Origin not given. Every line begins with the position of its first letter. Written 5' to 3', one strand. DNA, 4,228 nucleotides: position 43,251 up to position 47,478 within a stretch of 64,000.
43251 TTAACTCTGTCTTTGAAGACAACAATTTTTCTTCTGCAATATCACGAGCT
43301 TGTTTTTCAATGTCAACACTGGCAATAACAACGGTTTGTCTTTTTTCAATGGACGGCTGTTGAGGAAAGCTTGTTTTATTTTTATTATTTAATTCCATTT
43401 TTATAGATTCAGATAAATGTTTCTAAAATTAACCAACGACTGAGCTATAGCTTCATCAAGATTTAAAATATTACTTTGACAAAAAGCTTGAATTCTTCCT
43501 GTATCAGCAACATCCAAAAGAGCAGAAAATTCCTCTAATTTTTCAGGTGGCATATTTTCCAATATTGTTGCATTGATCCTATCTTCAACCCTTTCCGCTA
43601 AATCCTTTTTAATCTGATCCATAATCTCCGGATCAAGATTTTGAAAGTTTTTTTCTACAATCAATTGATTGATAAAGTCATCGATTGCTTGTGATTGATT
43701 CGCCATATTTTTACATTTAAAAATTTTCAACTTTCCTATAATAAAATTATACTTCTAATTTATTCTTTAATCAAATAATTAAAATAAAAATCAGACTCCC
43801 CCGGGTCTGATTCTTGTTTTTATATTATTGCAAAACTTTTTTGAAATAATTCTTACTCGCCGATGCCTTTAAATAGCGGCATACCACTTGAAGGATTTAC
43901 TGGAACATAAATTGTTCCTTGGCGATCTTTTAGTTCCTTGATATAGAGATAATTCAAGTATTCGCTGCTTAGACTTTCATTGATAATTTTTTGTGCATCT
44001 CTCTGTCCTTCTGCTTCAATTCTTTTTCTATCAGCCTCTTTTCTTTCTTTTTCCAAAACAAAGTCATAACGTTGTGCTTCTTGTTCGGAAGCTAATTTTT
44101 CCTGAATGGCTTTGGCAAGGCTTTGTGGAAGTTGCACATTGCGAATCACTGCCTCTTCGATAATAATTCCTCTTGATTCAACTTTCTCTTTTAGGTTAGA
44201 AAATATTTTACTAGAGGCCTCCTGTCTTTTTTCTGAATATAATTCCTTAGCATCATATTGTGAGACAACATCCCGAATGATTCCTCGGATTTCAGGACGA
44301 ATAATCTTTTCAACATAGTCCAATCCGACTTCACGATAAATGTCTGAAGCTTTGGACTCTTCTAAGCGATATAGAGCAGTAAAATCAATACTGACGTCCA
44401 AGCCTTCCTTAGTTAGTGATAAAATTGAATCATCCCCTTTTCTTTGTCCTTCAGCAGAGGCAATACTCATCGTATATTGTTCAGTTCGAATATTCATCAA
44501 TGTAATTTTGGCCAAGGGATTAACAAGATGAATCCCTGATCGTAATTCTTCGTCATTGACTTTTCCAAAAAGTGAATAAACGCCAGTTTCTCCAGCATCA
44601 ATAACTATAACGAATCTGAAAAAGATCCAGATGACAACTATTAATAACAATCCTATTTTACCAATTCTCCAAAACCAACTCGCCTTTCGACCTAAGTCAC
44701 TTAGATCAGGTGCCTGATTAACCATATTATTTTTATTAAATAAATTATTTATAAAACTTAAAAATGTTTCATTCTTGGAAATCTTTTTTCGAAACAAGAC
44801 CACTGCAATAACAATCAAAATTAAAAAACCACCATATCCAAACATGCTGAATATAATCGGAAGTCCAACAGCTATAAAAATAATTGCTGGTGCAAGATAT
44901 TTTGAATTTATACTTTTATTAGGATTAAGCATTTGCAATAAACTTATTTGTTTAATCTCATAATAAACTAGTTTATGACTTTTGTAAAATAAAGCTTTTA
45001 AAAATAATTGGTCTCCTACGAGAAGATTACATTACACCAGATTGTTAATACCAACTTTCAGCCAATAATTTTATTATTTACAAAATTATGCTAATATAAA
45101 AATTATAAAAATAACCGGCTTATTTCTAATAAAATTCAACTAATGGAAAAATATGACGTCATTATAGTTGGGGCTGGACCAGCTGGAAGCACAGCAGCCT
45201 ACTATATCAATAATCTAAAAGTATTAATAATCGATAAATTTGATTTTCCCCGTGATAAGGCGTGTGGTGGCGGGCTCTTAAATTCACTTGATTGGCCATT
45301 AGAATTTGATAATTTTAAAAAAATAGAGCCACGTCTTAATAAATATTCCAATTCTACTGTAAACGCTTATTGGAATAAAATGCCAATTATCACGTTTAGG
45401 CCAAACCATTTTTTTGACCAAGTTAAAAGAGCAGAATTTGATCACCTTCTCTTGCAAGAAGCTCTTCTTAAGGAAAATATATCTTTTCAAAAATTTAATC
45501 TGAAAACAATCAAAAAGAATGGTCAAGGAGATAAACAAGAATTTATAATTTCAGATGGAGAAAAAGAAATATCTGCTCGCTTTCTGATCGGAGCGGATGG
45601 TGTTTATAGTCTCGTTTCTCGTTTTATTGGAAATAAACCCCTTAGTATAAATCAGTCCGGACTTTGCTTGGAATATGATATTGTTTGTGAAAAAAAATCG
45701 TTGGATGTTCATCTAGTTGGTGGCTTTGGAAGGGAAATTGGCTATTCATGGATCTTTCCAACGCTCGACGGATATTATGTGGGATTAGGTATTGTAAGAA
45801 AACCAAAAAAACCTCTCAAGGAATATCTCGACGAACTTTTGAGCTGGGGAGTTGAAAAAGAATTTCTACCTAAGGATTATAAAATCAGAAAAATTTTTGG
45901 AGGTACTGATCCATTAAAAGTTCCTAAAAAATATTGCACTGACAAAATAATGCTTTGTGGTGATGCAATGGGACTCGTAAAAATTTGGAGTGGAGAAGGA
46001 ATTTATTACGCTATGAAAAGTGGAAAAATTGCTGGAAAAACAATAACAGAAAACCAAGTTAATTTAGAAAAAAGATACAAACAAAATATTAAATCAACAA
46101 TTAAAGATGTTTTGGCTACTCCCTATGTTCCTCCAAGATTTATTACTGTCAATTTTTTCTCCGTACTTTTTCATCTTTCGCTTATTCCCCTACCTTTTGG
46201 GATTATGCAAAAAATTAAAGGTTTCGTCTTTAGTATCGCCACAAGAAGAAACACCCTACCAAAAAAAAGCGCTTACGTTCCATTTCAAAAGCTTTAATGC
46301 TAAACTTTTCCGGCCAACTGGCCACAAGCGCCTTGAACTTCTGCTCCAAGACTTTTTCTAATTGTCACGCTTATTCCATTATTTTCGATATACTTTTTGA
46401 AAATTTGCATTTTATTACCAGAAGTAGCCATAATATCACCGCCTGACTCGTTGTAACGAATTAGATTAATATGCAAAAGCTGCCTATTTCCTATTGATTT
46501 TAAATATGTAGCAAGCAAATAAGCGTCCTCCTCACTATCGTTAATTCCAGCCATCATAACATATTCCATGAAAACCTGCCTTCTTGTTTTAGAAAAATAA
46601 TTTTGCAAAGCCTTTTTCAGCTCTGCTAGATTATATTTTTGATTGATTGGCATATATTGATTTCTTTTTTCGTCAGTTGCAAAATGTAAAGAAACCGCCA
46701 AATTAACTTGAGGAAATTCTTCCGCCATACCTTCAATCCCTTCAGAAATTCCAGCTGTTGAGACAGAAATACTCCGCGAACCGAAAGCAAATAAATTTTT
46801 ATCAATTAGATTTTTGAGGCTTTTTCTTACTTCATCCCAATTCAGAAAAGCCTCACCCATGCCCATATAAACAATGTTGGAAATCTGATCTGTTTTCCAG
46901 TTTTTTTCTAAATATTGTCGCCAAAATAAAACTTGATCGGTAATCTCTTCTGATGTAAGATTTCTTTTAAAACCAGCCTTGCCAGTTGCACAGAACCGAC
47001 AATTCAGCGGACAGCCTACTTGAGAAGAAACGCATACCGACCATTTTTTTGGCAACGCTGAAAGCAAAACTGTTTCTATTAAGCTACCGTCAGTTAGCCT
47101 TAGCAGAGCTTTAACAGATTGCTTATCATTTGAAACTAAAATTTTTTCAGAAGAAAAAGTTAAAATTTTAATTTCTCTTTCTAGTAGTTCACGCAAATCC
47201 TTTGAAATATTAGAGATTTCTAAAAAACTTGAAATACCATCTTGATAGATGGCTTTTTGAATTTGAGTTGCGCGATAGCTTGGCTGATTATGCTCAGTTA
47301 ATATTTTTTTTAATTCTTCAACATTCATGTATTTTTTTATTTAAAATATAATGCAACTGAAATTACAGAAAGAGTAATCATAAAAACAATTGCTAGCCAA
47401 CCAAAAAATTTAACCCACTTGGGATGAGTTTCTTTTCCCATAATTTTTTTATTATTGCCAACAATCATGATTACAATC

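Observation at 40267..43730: Second small-acidic-protein plus giant-membrane-protein module; the giant protein carries DHH-like motifs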

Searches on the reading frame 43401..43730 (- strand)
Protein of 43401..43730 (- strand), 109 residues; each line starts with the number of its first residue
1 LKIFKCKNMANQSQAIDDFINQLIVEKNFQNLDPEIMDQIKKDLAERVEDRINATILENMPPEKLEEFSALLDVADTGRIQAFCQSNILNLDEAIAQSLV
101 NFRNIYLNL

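Call 3: search_protein_families(library=pfam, proteins=[window:43401-43730:-], max_evalue=1)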
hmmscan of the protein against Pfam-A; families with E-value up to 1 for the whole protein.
window:43401-43730:- (109 aa): 3 families
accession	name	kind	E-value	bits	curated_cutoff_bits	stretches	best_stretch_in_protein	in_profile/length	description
PF18908.5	DUF5663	-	4.9e-06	27.5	23.7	1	23-104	1-82/84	Protein of unknown function (DUF5663)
PF20363.3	DUF6658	-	0.11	12.7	27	1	23-56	116-148/178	Family of unknown function (DUF6658)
PF18739.6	HEPN_Apea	-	0.12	13.3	24.4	1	21-106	12-94/136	Apea-like HEPN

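Call 57: find_related_loci(query=A3, collection=genome_contigs, flank=8000)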
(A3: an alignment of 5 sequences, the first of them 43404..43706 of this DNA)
Query A3 (101 aa) in genome_contigs; peptide patterns used: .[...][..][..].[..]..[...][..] (x = any residue, [..] = any of these).
71 stretches matched a pattern; 20 encode a relative of the query (tblastn E <= 1e-3); 20 distinct loci.
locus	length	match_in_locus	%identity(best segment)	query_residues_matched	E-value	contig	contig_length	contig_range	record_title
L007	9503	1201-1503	58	1-101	6e-37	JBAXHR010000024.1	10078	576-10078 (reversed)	MAG: Candidatus Moraniibacteriota bacterium isolate ELA328 MAG328_24, whole genome shotgun sequence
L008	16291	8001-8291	61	4-100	1e-35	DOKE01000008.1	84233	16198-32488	MAG TPA_asm: Candidatus Moraniibacteriota bacterium isolate UBA9338 contig_920, whole genome shotgun sequence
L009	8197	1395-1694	58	1-100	1e-34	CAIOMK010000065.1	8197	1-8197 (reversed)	MAG: Candidatus Moranbacteria bacterium isolate MJ130702B_bin-524 genome assembly, contig: bin-524:65/78, whole genome s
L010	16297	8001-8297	56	2-100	6e-32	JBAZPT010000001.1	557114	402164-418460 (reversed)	MAG: Parcubacteria group bacterium isolate SO_2017_SWC_36 scaffold_11_c1_LP-4_2017, whole genome shotgun sequence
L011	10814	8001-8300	53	1-100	1e-31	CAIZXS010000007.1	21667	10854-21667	uncultured bacterium isolate Loc080925-6m_bin-1411 genome assembly, contig: bin-1411:07/26, whole genome shotgun sequenc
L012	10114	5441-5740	53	1-100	1e-31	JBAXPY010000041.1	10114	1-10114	MAG: Candidatus Moraniibacteriota bacterium isolate ELA543 MAG543_41, whole genome shotgun sequence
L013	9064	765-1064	52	1-100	1e-30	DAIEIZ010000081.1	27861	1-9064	MAG TPA_asm: Candidatus Moraniibacteriota bacterium isolate clean1036 k141_1031440, whole genome shotgun sequence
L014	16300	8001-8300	52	1-100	1e-30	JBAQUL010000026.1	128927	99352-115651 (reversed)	MAG: Candidatus Moraniibacteriota bacterium isolate MFD12006_ilm_asm_bin13 k127_120452, whole genome shotgun sequence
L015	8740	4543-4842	49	1-100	9e-30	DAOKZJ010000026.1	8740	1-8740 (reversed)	MAG TPA_asm: Candidatus Moraniibacteriota bacterium isolate AMR_MDS_0047 NODE_3355_length_8740_cov_9.951986, whole genom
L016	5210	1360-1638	53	7-99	4e-29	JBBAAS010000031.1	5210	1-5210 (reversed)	MAG: Candidatus Shapirobacteria bacterium isolate SO_2017_GW3_48 scaffold_7578_c1_OW296A_2017, whole genome shotgun sequ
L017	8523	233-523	48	6-101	4e-26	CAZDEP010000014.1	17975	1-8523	MAG TPA_asm: uncultured Candidatus Saccharibacteria bacterium isolate SRP278252_co1_682 genome assembly, contig: NODE_53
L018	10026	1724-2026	44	1-100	1e-23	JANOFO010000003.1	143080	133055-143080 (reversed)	MAG: Candidatus Paceibacterota bacterium isolate SOY_64_metabat_47 SOY_64_k141_9944, whole genome shotgun sequence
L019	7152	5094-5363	46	11-100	2e-23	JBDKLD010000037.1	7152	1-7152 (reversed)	MAG: Candidatus Parcubacteria bacterium isolate hopbrook_2019_sw_WHONDRS-S19S_0012_B_bin.21 scaffold_903435, whole genom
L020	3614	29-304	48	11-100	2e-22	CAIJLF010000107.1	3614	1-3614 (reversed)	uncultured bacterium isolate Kiruna_bin-11652 genome assembly, contig: bin-11652:107/157, whole genome shotgun sequence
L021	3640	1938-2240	45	2-100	8e-21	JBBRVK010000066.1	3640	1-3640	MAG: Candidatus Paceibacteria bacterium isolate La3_metabat2.146 La3_metabat2.146_K_1294235_L_3640_cov_21.8682, whole ge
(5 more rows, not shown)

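Call 63: search_solved_structures(query=A3, max_evalue=10)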
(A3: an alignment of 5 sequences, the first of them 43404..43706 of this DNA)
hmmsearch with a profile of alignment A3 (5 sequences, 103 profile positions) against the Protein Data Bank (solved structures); distinct sequences matched with E-value up to 10: 8.
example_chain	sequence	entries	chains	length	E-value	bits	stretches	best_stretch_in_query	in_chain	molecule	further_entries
1t11_A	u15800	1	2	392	0.095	16.1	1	10-59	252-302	Trigger factor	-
6hlt_B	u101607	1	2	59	0.58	13.6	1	55-81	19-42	Genome polyprotein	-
4v7j_Ay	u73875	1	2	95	0.65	13.4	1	21-56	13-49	Toxin relE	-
2kc8_A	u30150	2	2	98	0.96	12.9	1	21-56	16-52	Toxin relE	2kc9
4fxe_D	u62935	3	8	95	0.99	12.8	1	21-56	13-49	mRNA interferase RelE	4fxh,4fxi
4v7k_Ay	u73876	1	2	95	1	12.8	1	21-56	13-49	Toxin relE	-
9nvl_A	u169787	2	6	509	1.3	12.5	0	45-98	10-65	ATPase Hybrid F1 with the ancestral core domains Chain A | ATPase hybrid F1 with the ancestral core domains alpha chains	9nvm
2w6r_A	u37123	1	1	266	1.7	12.1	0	66-100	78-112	IMIDAZOLE GLYCEROL PHOSPHATE SYNTHASE SUBUNIT HISF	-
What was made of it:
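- DUF5663 has no detectable similarity to known chaperones (call 63).
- Tried and rejected: Only chance-level hits (call 63).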

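Call 91: search_protein_families(library=ncbifam, proteins=[window:43401-43730:-], max_evalue=0.01)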
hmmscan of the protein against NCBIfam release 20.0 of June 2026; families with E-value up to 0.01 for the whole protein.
window:43401-43730:- (109 aa): 1 family
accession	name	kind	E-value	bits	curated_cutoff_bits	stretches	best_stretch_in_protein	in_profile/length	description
NF003381.0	PRK04460.1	equivalog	0.0063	16.6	105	1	3-40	22-59/139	nickel-responsive transcriptional regulator NikR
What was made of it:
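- Closest known: Type IV coupling protein with small acidic adaptors. Different: DUF5663 and p147 show no homology to IcmS or IcmW (calls 63, 91).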

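Call 92: search_protein_families(library=padloc, proteins=[window:43401-43730:-], max_evalue=0.01)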
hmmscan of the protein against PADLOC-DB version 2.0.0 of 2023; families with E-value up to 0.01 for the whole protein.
window:43401-43730:- (109 aa): 0 families

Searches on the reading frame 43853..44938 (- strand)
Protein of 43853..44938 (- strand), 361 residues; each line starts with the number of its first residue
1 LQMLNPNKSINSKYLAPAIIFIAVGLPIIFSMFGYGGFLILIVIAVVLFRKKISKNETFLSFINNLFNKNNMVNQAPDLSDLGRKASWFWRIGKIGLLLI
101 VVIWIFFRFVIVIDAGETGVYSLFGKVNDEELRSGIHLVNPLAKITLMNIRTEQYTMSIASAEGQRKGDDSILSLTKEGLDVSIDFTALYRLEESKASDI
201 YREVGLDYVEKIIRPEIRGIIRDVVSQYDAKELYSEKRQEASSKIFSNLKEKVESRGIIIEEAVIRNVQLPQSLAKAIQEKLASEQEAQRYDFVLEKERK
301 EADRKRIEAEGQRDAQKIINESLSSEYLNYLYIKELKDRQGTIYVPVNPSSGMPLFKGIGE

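Call 3: search_protein_families(library=pfam, proteins=[window:43853-44938:-], max_evalue=1)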
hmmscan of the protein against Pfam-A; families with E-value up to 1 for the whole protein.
window:43853-44938:- (361 aa): 4 families
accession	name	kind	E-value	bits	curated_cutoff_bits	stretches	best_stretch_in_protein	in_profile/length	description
PF01145.31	Band_7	-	3.5e-30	105.8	23.6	1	112-302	2-176/176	SPFH domain / Band 7 family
PF13421.11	Band_7_1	-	0.00034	20.7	24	1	205-283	129-208/211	SPFH domain-Band 7 family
PF10277.15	Frag1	-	0.021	14.8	30.3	1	26-111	5-78/220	Frag1/DRAM/Sfk1 family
PF11740.13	KfrA_N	-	0.32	12.2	26.1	1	265-325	56-111/113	Plasmid replication region DNA-binding N-term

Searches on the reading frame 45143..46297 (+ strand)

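Call 42: search_protein_families(library=pfam, proteins=[window:45143-46297:+], max_evalue=0.001)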
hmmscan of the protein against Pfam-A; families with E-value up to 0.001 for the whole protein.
window:45143-46297:+ (384 aa): 7 families
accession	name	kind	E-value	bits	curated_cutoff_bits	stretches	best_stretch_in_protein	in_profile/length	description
PF01494.25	FAD_binding_3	-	8.7e-10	38.8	22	1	116-292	119-309/349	FAD binding domain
PF01946.23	Thi4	-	1e-05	25.3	26.2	1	4-44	18-61/235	Thi4 family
PF05834.18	Lycopene_cycl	-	5e-05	23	23.4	1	5-158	1-145/380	Lycopene cyclase protein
PF01266.30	DAO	-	0.00013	22.1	27.9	1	5-37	1-35/353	FAD dependent oxidoreductase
PF03486.20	HI0933_like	-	0.00013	21.9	50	1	5-80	2-81/244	HI0933-like protein Rossmann domain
PF07992.20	Pyr_redox_2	-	0.00017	21.6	26.1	0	4-37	1-31/291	Pyridine nucleotide-disulphide oxidoreductase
PF13450.12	NAD_binding_8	-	0.00082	20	21.9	0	8-32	1-27/68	NAD(P)-binding Rossmann-like domain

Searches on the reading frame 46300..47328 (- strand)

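Call 42: search_protein_families(library=pfam, proteins=[window:46300-47328:-], max_evalue=0.001)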
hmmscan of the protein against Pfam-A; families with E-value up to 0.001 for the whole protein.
window:46300-47328:- (342 aa): 2 families
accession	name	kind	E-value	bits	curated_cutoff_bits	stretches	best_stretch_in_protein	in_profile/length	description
PF04055.27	Radical_SAM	-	1.1e-13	52.1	29.5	1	101-270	2-163/166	Radical SAM superfamily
PF21016.3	RlmN_N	-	5.4e-11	42.5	24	1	1-55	6-60/60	Ribosomal RNA large subunit methyltransferase N-terminal domain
